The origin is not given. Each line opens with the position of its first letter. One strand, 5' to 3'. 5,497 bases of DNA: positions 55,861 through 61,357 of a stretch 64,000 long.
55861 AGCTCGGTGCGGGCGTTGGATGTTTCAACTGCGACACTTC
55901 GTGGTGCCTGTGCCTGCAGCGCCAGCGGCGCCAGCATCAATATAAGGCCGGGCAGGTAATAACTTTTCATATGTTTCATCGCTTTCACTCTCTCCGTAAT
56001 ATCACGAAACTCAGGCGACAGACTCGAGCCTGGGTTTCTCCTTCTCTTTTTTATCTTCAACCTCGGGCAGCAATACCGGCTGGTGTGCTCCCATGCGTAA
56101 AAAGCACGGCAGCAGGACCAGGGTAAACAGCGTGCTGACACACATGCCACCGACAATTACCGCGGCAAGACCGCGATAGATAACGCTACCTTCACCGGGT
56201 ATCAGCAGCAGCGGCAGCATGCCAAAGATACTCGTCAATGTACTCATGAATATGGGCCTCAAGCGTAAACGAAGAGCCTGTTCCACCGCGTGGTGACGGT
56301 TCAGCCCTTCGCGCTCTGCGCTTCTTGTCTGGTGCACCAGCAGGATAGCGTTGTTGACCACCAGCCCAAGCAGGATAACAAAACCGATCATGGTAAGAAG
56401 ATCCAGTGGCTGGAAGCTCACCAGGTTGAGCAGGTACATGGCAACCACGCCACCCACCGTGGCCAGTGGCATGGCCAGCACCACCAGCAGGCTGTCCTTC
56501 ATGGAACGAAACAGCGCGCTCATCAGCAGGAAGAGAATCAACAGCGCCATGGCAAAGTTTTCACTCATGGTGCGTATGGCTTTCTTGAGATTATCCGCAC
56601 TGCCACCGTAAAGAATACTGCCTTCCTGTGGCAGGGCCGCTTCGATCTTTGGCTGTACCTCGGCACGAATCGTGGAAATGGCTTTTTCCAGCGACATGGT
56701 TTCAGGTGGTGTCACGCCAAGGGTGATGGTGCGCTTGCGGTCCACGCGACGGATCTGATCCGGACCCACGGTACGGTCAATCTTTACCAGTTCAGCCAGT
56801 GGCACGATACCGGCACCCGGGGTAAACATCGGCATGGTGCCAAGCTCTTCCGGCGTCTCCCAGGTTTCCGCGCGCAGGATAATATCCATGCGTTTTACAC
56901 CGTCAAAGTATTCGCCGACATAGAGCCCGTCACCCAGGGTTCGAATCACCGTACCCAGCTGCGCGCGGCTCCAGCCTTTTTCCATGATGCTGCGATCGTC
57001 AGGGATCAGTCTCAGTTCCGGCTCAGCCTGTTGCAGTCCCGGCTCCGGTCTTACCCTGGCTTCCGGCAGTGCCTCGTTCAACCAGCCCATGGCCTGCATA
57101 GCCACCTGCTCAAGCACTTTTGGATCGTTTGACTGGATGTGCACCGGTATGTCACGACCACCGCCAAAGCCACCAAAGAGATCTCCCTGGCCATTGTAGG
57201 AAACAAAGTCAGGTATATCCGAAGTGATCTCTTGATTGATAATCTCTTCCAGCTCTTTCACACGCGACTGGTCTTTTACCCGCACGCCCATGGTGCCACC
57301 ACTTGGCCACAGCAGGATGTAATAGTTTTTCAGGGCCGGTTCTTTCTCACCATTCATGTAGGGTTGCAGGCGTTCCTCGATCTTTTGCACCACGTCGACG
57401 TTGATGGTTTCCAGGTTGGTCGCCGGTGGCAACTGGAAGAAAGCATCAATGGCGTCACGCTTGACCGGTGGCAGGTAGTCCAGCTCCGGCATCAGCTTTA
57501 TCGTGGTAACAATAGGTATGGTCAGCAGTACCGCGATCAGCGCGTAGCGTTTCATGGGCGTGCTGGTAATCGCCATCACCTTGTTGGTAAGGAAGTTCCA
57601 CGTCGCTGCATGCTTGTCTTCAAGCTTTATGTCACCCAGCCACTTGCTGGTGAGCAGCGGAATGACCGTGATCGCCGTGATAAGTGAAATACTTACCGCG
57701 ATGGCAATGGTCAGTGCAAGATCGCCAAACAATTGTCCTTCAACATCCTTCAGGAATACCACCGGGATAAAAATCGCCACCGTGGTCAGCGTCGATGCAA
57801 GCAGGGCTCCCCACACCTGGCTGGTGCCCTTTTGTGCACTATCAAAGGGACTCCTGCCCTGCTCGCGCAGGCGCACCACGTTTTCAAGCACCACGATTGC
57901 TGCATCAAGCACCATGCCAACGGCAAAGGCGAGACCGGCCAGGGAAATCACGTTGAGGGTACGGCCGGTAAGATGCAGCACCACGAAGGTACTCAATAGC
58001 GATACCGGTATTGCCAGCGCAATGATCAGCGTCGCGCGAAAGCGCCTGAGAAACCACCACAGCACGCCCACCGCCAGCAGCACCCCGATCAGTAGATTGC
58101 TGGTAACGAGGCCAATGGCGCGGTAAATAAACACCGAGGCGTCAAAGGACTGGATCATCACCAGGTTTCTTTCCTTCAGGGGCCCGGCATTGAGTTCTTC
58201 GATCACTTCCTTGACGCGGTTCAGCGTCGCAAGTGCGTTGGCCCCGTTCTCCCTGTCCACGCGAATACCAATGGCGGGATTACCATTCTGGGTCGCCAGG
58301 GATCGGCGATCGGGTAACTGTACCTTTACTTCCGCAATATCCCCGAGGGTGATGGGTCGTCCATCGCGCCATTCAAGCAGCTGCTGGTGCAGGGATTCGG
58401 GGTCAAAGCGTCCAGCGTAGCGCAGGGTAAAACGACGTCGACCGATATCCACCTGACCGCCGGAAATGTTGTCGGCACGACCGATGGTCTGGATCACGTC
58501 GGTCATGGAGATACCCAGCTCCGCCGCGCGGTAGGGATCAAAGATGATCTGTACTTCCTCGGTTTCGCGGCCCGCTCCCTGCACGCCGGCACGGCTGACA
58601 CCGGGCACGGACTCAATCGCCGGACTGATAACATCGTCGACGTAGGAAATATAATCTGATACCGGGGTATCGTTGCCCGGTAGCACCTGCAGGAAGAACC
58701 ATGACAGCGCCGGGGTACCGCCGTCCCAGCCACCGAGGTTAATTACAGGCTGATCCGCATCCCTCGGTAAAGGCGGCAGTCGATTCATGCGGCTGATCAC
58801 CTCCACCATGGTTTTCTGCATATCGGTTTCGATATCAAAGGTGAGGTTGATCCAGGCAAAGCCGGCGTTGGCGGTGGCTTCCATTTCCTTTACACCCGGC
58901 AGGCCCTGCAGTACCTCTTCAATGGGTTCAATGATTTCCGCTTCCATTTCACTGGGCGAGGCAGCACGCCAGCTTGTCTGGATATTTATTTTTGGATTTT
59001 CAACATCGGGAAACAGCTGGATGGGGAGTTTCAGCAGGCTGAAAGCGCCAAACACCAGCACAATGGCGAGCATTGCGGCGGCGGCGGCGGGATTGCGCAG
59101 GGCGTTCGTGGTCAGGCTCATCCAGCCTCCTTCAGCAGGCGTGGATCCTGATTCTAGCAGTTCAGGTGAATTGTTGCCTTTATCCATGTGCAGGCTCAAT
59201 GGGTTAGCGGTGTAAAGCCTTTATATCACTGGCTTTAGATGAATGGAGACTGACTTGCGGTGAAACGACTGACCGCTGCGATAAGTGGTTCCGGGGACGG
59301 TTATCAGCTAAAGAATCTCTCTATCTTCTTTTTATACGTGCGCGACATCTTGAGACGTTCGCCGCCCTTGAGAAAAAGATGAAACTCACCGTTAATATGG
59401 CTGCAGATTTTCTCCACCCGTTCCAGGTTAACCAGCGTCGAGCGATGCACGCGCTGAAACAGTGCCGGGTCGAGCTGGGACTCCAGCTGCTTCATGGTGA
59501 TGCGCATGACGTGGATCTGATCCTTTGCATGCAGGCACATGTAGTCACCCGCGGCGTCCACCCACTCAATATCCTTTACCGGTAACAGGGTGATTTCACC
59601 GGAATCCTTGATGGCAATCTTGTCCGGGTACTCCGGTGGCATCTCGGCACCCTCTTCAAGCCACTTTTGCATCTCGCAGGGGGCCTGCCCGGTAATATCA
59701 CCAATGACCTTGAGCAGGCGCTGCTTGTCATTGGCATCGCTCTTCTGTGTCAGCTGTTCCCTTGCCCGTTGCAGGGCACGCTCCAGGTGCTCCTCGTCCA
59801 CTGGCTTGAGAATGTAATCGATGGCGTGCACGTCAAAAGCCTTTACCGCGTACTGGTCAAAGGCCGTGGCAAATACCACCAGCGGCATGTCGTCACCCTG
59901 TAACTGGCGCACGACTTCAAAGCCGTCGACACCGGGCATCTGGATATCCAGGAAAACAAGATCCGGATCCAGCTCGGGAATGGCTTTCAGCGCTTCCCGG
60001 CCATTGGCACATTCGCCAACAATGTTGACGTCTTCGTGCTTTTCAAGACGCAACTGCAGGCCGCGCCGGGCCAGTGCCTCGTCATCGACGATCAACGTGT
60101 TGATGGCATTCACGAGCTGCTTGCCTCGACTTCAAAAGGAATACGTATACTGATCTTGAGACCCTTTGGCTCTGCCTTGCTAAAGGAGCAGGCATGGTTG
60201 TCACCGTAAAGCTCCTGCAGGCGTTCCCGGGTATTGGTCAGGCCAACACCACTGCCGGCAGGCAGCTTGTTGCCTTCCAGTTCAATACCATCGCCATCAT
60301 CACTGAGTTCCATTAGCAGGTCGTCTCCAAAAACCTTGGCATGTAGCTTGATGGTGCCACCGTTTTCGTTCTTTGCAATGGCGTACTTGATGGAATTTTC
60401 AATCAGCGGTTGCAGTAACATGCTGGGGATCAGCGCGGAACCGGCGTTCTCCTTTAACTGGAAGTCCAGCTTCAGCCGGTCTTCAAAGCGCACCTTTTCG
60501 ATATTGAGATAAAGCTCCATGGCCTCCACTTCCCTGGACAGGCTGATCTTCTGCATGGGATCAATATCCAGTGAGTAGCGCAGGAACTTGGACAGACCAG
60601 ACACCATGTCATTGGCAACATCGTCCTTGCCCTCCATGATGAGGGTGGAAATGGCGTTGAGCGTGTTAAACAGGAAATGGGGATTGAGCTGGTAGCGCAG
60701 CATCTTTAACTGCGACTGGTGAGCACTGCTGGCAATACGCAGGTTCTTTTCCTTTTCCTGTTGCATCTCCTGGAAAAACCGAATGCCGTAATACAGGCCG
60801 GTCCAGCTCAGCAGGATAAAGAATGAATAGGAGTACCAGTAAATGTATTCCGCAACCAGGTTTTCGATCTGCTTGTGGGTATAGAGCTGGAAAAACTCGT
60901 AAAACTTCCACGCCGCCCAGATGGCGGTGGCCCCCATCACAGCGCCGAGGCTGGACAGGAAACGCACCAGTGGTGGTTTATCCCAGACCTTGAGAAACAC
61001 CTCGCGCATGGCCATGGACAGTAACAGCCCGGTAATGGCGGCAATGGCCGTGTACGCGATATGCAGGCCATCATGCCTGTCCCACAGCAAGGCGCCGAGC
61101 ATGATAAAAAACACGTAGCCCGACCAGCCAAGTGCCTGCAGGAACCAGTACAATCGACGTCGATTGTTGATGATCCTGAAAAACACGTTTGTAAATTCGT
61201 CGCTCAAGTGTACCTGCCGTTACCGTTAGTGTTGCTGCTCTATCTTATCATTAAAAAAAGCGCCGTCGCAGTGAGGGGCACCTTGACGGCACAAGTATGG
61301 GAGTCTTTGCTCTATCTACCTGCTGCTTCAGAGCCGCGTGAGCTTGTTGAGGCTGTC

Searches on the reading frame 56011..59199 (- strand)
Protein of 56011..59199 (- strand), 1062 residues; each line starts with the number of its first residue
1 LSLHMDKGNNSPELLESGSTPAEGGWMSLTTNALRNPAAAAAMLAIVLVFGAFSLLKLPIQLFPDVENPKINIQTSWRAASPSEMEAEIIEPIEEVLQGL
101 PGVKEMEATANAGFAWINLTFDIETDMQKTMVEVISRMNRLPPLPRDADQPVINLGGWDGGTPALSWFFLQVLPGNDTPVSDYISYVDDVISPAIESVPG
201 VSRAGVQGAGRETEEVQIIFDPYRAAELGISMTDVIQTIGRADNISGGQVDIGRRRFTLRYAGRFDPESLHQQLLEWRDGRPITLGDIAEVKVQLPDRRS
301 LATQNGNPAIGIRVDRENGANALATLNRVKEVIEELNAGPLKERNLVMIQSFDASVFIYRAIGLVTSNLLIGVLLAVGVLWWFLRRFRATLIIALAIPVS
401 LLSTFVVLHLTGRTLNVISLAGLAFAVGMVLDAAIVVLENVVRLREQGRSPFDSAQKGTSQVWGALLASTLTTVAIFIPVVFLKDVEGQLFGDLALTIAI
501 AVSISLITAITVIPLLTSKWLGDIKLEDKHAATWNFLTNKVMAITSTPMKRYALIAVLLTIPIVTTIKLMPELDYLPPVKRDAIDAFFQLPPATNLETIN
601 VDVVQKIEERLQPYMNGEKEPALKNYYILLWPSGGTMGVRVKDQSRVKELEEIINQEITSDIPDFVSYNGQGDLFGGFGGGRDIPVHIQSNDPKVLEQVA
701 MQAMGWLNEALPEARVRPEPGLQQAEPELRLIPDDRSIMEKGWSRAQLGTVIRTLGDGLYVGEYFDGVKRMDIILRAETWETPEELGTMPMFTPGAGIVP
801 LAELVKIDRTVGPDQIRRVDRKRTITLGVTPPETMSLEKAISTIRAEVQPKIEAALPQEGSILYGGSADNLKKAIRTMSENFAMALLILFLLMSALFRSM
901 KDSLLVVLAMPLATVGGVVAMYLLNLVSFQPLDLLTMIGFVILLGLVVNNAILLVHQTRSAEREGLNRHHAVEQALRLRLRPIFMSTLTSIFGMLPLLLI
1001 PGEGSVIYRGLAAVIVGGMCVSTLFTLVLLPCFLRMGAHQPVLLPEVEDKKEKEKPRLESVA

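Call 9: search_protein_families(library=ncbifam, proteins=[window:56011-59199:-], max_evalue=0.00001)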
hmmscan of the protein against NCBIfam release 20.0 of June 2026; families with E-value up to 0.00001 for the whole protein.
window:56011-59199:- (1062 aa): 21 families
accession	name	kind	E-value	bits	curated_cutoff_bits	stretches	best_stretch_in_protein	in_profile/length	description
NF033617.1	RND_permease_2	subfamily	9.8e-161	536.9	1250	1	33-1033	4-1003/1009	multidrug efflux RND transporter permease subunit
NF000282.2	RND_permease_1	subfamily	6.3e-129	431.6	1250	1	37-1034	8-1024/1029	multidrug efflux RND transporter permease subunit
TIGR00915.1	2A0602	subfamily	5.1e-110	369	940.35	1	40-1034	12-1025/1050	efflux RND transporter permease subunit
TIGR00914.1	2A0601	subfamily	2e-104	350.3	701.45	2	45-609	21-595/1051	CusA/CzcA family heavy metal efflux RND transporter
NF007133.0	PRK09579.1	equivalog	6.5e-98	328.5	1763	2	27-522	1-490/1017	multidrug efflux RND transporter permease subunit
NF007905.0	PRK10614.1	equivalog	2.3e-92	310.3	1774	2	36-528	10-497/1025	multidrug efflux RND transporter permease subunit MdtC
NF007798.0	PRK10503.1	equivalog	8.6e-92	308.3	1584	2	34-544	18-524/1040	MdtB/MuxB family multidrug efflux RND transporter permease subunit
NF007842.1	PRK10555.1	equivalog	9.7e-83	278.6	1854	1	41-1034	12-1023/1036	multidrug efflux RND transporter permease AcrD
NF007131.0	PRK09577.1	equivalog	1.1e-81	275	1768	2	42-547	14-521/1045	multidrug efflux RND transporter permease subunit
NF000037.1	RND_perm_OqxB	exception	3e-74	250.5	2200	2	36-521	10-499/1050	multidrug efflux RND transporter permease subunit OqxB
NF011706.2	PRK15127.1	equivalog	7.5e-70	236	2150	2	39-533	11-509/1049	multidrug efflux RND transporter permease subunit AcrB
NF009580.0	PRK13023.1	equivalog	1e-14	53.8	1153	2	389-554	318-477/775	protein translocase subunit SecDF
TIGR03480.1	HpnN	hypoth_equivalog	3.4e-14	51.8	751.85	1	838-1039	228-425/862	hopanoid biosynthesis associated RND transporter like protein HpnN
TIGR00916.1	2A0604s01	subfamily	1.2e-12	48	148.6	2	370-510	92-231/231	SecD/SecF family protein translocase subunit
NF009585.0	PRK13024.1-5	equivalog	1.4e-11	43.2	1037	1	377-567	507-695/993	protein translocase subunit SecDF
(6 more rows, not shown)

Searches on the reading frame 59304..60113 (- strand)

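Call 9: search_protein_families(library=ncbifam, proteins=[window:59304-60113:-], max_evalue=0.00001)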
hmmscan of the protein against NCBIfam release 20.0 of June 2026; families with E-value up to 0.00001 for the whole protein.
window:59304-60113:- (269 aa): 80 families (the best 25 are shown)
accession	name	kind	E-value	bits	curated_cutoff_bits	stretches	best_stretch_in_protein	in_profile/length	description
NF008677.0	PRK11697.1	equivalog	1.7e-57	194.5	246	2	4-137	2-136/238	two-component system response regulator BtsR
NF010684.1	PRK14084.1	equivalog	1.8e-38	132.7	375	1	5-264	2-248/254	response regulator transcription factor LytR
NF001965.0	PRK00742.1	subfamily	1.8e-22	80.1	293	1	2-133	2-135/357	chemotaxis-specific protein-glutamate methyltransferase CheB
NF007935.0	PRK10651.1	equivalog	9.1e-20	70.8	250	1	4-118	7-124/216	two-component system response regulator NarL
NF011896.0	PRK15369.1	equivalog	5.2e-19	68.7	242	1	2-121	2-124/211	two component system response regulator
TIGR02875.1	spore_0_A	equivalog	1.2e-17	64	200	1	4-126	3-130/262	sporulation transcription factor Spo0A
NF045944.1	ResRegRpaBCyano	equivalog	2.2e-17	63.2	330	1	7-132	1-126/229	response regulator transcription factor RpaB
NF008469.0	PRK11361.1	equivalog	3.8e-16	58.8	714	1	3-132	3-134/461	acetoacetate metabolism transcriptional regulator AtoC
NF047785.1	respo_reg_MadR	equivalog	4.9e-16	58.7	300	1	4-118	1-121/209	MadR family response regulator transcription factor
NF009206.0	PRK12555.1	subfamily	8.6e-16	57.8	342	1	5-127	2-126/340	chemotaxis-specific protein-glutamate methyltransferase CheB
NF040689.1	MtrAB_MtrA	equivalog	1.5e-15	57.2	300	1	7-132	2-122/219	MtrAB system response regulator MtrA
NF006900.1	PRK09390.1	equivalog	3.5e-15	56.1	255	1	5-132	6-134/203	response regulator FixJ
NF041367.1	CheY_Halo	equivalog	6.2e-15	55.6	200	1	7-115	2-111/114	chemotaxis protein CheY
NF007708.0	PRK10403.1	equivalog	3.6e-14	52.7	343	1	4-117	7-123/215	nitrate/nitrite response regulator protein NarP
NF045505.1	RR_RssB_Pseudo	equivalog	4.1e-14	52.4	700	1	4-124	6-128/394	two-component system response regulator RssB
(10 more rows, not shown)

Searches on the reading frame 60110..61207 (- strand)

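Call 9: search_protein_families(library=ncbifam, proteins=[window:60110-61207:-], max_evalue=0.00001)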
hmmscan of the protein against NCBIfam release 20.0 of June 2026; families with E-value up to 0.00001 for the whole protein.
window:60110-61207:- (365 aa): 0 families

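Call 44: search_protein_families(library=pfam, proteins=[window:60110-61207:-], max_evalue=0.001)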
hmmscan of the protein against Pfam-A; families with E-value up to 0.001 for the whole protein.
window:60110-61207:- (365 aa): 2 families
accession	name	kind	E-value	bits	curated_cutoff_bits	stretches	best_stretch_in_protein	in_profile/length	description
PF06580.19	His_kinase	-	2.2e-26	92.4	25.2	1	166-245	2-81/81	Histidine kinase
PF02518.31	HATPase_c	-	1.8e-08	35.2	26.4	1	264-359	9-110/111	Histidine kinase-, DNA gyrase B-, and HSP90-like ATPase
